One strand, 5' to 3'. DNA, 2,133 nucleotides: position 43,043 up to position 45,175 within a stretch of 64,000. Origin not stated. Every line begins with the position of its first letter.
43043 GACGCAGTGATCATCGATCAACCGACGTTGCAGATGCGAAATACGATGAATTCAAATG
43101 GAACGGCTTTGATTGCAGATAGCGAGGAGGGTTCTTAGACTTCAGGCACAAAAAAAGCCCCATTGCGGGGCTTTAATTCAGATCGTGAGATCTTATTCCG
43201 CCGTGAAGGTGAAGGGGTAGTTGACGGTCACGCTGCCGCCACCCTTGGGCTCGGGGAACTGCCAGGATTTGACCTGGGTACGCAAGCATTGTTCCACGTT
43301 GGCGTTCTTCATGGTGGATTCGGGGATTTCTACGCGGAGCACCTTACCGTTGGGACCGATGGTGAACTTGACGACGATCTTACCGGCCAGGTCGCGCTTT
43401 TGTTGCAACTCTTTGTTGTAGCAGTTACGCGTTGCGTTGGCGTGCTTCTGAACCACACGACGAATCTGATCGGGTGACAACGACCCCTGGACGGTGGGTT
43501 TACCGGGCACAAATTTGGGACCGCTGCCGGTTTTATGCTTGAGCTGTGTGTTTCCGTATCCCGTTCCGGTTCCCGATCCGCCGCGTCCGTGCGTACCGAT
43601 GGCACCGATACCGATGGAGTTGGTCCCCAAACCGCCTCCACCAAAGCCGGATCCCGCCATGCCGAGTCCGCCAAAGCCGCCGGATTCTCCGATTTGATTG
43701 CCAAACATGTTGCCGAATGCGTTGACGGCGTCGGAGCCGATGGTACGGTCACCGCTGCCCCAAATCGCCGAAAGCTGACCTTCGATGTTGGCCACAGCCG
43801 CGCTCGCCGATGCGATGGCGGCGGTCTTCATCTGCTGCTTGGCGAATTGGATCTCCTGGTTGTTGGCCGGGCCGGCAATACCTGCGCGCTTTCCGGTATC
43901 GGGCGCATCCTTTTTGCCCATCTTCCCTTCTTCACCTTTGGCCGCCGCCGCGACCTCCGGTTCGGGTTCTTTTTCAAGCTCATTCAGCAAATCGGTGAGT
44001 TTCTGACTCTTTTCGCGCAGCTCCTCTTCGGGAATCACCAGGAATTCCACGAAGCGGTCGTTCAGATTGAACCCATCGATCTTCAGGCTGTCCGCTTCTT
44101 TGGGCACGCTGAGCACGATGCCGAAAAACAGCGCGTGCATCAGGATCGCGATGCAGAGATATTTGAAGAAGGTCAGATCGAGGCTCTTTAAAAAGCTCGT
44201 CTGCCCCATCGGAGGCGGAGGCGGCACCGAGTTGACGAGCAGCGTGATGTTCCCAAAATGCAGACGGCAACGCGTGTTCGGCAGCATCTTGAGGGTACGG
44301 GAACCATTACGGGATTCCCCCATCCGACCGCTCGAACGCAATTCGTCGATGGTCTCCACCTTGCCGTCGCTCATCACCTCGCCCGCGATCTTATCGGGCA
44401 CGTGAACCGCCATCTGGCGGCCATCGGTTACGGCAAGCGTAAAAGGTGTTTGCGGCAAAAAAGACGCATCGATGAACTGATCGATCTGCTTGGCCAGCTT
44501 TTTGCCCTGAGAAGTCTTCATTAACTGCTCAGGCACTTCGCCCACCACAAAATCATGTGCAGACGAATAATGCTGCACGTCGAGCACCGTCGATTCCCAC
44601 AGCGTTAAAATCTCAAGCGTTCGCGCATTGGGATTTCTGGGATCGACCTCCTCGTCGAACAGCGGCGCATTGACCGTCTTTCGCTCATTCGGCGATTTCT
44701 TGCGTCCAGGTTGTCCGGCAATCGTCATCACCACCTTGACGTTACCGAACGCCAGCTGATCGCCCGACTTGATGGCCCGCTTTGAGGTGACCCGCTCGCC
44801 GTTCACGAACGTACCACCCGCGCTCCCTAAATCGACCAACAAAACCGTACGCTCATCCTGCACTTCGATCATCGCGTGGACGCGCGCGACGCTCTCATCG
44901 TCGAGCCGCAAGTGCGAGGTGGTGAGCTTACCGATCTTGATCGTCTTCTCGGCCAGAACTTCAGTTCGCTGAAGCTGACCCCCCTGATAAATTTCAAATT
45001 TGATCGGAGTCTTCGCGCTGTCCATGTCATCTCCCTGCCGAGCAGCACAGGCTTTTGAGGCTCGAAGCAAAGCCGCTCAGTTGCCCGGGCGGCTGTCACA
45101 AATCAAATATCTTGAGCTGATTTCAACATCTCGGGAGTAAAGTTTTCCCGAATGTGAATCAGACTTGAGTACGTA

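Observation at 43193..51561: Module B: complete five-gene gltC-D-E-F-G-like operon (Glt/Nfs-type envelope machine core)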

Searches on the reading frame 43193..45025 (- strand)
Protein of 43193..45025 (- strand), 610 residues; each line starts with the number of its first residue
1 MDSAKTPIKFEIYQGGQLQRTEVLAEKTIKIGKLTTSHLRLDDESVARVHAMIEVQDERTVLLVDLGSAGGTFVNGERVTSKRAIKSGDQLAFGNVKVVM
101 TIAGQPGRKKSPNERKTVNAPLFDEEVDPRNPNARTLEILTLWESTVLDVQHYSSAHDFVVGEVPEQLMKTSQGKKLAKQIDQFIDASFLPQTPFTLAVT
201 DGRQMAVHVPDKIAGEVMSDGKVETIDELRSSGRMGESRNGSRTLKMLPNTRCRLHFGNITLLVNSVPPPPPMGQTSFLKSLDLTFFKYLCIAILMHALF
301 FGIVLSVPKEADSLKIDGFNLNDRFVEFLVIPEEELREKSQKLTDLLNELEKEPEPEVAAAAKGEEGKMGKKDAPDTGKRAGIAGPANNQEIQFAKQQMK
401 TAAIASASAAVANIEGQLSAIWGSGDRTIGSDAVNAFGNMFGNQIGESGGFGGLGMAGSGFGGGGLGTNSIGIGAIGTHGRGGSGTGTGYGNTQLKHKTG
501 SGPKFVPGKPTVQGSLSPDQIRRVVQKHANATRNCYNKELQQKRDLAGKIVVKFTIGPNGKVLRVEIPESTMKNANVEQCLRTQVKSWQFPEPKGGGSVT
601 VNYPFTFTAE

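Call 5: search_protein_families(library=pfam, proteins=[window:43193-45025:-], max_evalue=0.01)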
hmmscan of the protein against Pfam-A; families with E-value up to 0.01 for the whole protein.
window:43193-45025:- (610 aa): 4 families
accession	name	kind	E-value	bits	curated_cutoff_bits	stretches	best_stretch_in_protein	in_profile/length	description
PF00498.31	FHA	-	9.8e-16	58.4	20.7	1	29-94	1-67/67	FHA domain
PF16697.10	Yop-YscD_cpl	-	3.7e-12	46.8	33.2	1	12-99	2-89/94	Inner membrane component of T3SS, cytoplasmic domain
PF03544.19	TonB_C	-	1.1e-06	29.4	24.6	1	542-608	10-78/79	Gram-negative bacterial TonB protein C-terminal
PF18221.6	MU2_FHA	-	0.0067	16.9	29.2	0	28-99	17-91/94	Mutator 2 Fork head associated domain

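Call 6: search_protein_families(library=ncbifam, proteins=[window:43193-45025:-], max_evalue=0.01)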
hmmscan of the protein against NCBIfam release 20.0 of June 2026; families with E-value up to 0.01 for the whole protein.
window:43193-45025:- (610 aa): 10 families
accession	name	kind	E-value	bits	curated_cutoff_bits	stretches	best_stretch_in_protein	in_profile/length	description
NF033760.1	gliding_GltG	equivalog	1.6e-108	363.9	650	2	178-608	233-646/650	adventurous gliding motility protein GltG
NF033768.1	myxo_SS_tail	domain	2.7e-34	117.1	40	1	516-607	1-91/92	AgmX/PglI C-terminal domain-containing protein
NF033761.1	gliding_GltJ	equivalog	3.5e-13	49.6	450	1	504-607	566-671/671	adventurous gliding motility protein GltJ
NF049868.1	FhaB_Rv0019c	equivalog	1.5e-11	44.6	125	1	5-96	64-154/158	FHA domain-containing protein FhaB/FipA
TIGR01352.1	tonB_Cterm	subfamily_domain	2.3e-09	37.5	27.1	1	540-608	6-74/76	TonB family protein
NF041660.2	oxygluDhInhib_OdhI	equivalog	4.3e-08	33.1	200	1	24-100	53-127/130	oxoglutarate dehydrogenase inhibitor Odhl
NF052573.1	HisKinEspAMyxo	equivalog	5e-08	31.5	1400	1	29-99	48-117/755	serine histidine kinase EspA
TIGR03354.1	VI_FHA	hypoth_equivalog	3.8e-07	30.3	120.25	1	21-133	18-135/420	type VI secretion system-associated FHA domain protein TagH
NF008083.0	PRK10819.1-4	equivalog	0.0023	18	448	1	542-606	168-231/239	TonB system transport protein TonB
NF038014.1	Chlamy_inclu_1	subfamily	0.0041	17.5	200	1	289-401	2-111/238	inclusion-associated protein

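Call 14: find_homologous_proteins(query=window:43193-45025:-, max_evalue=0.00001)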
Query window:43193-45025:- (610 aa): 223 proteins with E <= 0.00001 among 8000 candidates; the best 120 are listed.
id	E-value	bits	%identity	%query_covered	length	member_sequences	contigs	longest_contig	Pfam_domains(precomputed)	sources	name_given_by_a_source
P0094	0.0e+0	1367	100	100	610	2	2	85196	PF03544.20,PF00498.32,PF16697.11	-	-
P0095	9.7e-190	650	51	100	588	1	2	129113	PF00498.32,PF16697.11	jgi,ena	jgi:hypothetical protein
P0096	6.2e-188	644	50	100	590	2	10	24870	PF00498.32,PF16697.11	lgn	-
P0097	5.6e-186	638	49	100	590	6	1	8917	PF00498.32,PF16697.11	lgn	-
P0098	9.3e-185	634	49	100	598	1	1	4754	PF00498.32,PF16697.11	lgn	-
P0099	3.5e-184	632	50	99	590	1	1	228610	PF00498.32,PF16697.11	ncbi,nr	ncbi:MAG: AgmX/PglI C-terminal domain-containing protein [Myxococcales bacterium]|nr:AgmX/PglI C-ter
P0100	5.1e-184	631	49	100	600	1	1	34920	PF00498.32,PF16697.11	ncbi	-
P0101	6.3e-184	631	50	100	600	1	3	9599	PF00498.32,PF16697.11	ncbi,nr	ncbi:TonB family protein [Myxococcota bacterium]|nr:TonB family protein [Myxococcota bacterium] MBU1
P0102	1.1e-183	630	49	100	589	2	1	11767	PF00498.32,PF16697.11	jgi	-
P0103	4.1e-183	628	50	100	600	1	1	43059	PF00498.32,PF16697.11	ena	-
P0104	6.8e-183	627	48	100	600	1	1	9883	PF00498.32,PF16697.11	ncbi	-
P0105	1.6e-182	626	49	100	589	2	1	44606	PF03544.20,PF00498.32,PF16697.11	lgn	-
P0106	2.4e-182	626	50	99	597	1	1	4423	PF00498.32,PF16697.11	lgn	-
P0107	2.6e-182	625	49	100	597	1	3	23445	PF00498.32,PF16697.11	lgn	-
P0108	4.0e-182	625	50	100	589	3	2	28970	PF00498.32,PF16697.11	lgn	-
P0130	1.5e-159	550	44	99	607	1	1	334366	PF00498.32,PF16697.11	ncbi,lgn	ncbi:MAG: AgmX/PglI C-terminal domain-containing protein [Bradymonadia bacterium]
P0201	3.4e-78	282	32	79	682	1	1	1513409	PF03544.20,PF00498.32,PF16697.11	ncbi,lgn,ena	-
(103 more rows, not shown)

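Call 24: find_encoding_contigs(protein=P0094, flank=10000, max_places=4)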
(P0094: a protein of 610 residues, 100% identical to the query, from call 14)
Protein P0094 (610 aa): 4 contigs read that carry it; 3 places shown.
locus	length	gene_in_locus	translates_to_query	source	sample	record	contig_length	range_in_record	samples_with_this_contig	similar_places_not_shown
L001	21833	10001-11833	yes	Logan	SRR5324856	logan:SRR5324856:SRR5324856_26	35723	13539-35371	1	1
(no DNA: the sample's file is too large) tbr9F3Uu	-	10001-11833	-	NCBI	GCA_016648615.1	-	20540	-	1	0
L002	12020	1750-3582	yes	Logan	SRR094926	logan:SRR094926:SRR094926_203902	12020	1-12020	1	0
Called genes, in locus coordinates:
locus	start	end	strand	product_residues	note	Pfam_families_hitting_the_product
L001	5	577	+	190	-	PF01782:RimM, PF24986:PRC_RimM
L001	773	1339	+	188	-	PF01746:tRNA_m1G_MT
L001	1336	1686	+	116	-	PF01245:Ribosomal_L19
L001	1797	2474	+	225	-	PF01351:RNase_HII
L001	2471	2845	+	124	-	PF02021:UPF0102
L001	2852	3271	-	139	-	-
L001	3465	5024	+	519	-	PF00515:TPR_1 (faint), PF07719:TPR_2 (faint), PF13174:TPR_6 (faint), PF13181:TPR_8 (faint), PF13432:TPR_16 (faint), PF13428:TPR_14 (faint)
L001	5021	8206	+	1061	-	PF07719:TPR_2 (faint), PF13181:TPR_8 (faint), PF13428:TPR_14 (faint), PF14559:TPR_19 (faint), PF13174:TPR_6 (faint), PF00515:TPR_1 (faint), PF13432:TPR_16 (faint), PF13424:TPR_12 (weak), +1 more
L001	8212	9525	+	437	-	-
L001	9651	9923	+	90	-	-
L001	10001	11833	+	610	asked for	PF16697:Yop-YscD_cpl, PF00498:FHA, PF03544:TonB_C (weak)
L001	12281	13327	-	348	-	PF01565:FAD_binding_4, PF02873:MurB_C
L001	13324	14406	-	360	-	PF00561:Abhydrolase_1, PF12146:Hydrolase_4, PF12697:Abhydrolase_6, PF07819:PGAP1 (weak)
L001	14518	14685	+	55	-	-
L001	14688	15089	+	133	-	PF08899:DUF1844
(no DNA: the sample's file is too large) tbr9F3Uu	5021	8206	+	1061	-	PF07719:TPR_2 (faint), PF13181:TPR_8 (faint), PF13428:TPR_14 (faint), PF14559:TPR_19 (faint), PF13174:TPR_6 (faint), PF00515:TPR_1 (faint), PF13432:TPR_16 (faint), PF13424:TPR_12 (weak), +1 more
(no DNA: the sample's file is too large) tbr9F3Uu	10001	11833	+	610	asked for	PF16697:Yop-YscD_cpl, PF00498:FHA, PF03544:TonB_C (weak)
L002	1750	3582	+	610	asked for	PF16697:Yop-YscD_cpl, PF00498:FHA, PF03544:TonB_C (weak)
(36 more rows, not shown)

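Call 26: find_encoding_contigs(protein=P0130, flank=10000, max_places=1)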
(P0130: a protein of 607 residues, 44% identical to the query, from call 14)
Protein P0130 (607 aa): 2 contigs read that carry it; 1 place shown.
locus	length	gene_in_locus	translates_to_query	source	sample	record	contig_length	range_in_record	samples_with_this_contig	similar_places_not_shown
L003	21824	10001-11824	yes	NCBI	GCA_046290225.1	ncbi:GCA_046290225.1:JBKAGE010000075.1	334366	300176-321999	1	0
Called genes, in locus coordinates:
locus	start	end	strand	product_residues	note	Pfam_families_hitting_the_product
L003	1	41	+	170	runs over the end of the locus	PF01782:RimM, PF05239:PRC, PF24986:PRC_RimM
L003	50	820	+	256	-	PF01746:tRNA_m1G_MT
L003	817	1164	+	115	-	PF01245:Ribosomal_L19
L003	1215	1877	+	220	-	PF01351:RNase_HII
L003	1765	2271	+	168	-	PF02021:UPF0102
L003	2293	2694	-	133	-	-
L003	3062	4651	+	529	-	PF07719:TPR_2 (faint)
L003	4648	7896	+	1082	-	PF07719:TPR_2 (faint), PF13174:TPR_6 (faint), PF13176:TPR_7 (faint), PF13371:TPR_9 (faint), PF13424:TPR_12 (faint), PF13428:TPR_14 (faint), PF13432:TPR_16 (faint), PF14559:TPR_19 (faint), +4 more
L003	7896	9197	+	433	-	-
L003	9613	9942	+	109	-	-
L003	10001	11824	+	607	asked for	PF16697:Yop-YscD_cpl, PF00498:FHA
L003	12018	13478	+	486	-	PF03544:TonB_C (weak)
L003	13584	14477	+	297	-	PF13414:TPR_11 (weak), PF23914:TPR_CcmH_CycH, PF14559:TPR_19, PF13432:TPR_16, PF13424:TPR_12, PF13432:TPR_16, PF13414:TPR_11, PF13432:TPR_16, +20 more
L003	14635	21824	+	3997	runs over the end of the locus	PF07719:TPR_2 (faint), PF13174:TPR_6 (faint), PF13176:TPR_7 (faint), PF13181:TPR_8 (faint), PF13424:TPR_12 (faint), PF13428:TPR_14 (faint), PF13429:TPR_15 (weak), PF14559:TPR_19 (weak), +6 more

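Call 27: find_encoding_contigs(protein=P0099, flank=10000, max_places=1)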
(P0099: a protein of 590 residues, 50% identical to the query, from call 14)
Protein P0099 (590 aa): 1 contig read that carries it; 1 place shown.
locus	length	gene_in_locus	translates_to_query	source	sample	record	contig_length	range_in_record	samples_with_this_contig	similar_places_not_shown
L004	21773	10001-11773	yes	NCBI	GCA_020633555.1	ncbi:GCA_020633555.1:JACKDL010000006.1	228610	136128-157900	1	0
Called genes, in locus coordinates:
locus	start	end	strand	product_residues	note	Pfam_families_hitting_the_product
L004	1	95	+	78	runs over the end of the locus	PF13083:KH_KhpA-B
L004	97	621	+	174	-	PF01782:RimM, PF05239:PRC, PF24986:PRC_RimM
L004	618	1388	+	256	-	PF01746:tRNA_m1G_MT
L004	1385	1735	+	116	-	PF01245:Ribosomal_L19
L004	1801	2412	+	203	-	PF01351:RNase_HII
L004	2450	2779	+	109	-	PF02021:UPF0102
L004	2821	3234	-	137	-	-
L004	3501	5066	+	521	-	PF13174:TPR_6 (faint), PF13428:TPR_14 (faint), PF00515:TPR_1 (faint), PF07719:TPR_2 (faint), PF13432:TPR_16 (faint)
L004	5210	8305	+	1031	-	PF07719:TPR_2 (faint), PF13174:TPR_6 (faint), PF13181:TPR_8 (faint), PF13374:TPR_10 (faint), PF13428:TPR_14 (faint), PF14559:TPR_19 (faint), PF13424:TPR_12 (weak), PF13432:TPR_16 (weak), +1 more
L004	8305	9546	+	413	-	-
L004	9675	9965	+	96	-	-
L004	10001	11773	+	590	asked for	PF16697:Yop-YscD_cpl, PF00498:FHA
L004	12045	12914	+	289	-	-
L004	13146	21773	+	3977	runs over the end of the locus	PF13176:TPR_7 (faint), PF13424:TPR_12 (faint), PF13428:TPR_14 (faint), PF13429:TPR_15 (faint), PF14559:TPR_19 (faint), PF00515:TPR_1 (faint), PF23914:TPR_CcmH_CycH (weak), PF13432:TPR_16 (weak), +6 more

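Call 28: find_encoding_contigs(protein=P0201, flank=10000, max_places=1)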
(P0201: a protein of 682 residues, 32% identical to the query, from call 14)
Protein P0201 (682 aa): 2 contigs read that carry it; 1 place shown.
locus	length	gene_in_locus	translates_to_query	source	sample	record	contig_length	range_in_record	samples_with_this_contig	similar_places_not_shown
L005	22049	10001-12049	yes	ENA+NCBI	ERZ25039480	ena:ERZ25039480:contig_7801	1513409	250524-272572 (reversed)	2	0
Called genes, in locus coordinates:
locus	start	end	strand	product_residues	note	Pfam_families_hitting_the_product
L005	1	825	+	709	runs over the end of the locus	PF13401:AAA_22 (faint), PF00580:UvrD-helicase (faint), PF13245:AAA_19 (faint), PF13604:AAA_30 (faint), PF13361:UvrD_C (weak), PF13538:UvrD_C_2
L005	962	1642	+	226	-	PF13371:TPR_9 (weak)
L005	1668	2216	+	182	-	PF00994:MoCF_biosynth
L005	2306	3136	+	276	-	PF09674:DUF2400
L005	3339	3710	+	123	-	-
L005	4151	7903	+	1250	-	PF13174:TPR_6 (faint)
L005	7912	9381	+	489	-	-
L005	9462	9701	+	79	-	-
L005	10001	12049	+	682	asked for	PF16697:Yop-YscD_cpl, PF00498:FHA, PF03544:TonB_C (weak)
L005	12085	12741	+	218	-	-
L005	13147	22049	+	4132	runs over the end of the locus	PF00515:TPR_1 (faint), PF07719:TPR_2 (faint), PF13174:TPR_6 (faint), PF13176:TPR_7 (faint), PF13181:TPR_8 (faint), PF13424:TPR_12 (faint), PF13428:TPR_14 (faint), PF14559:TPR_19 (weak), +3 more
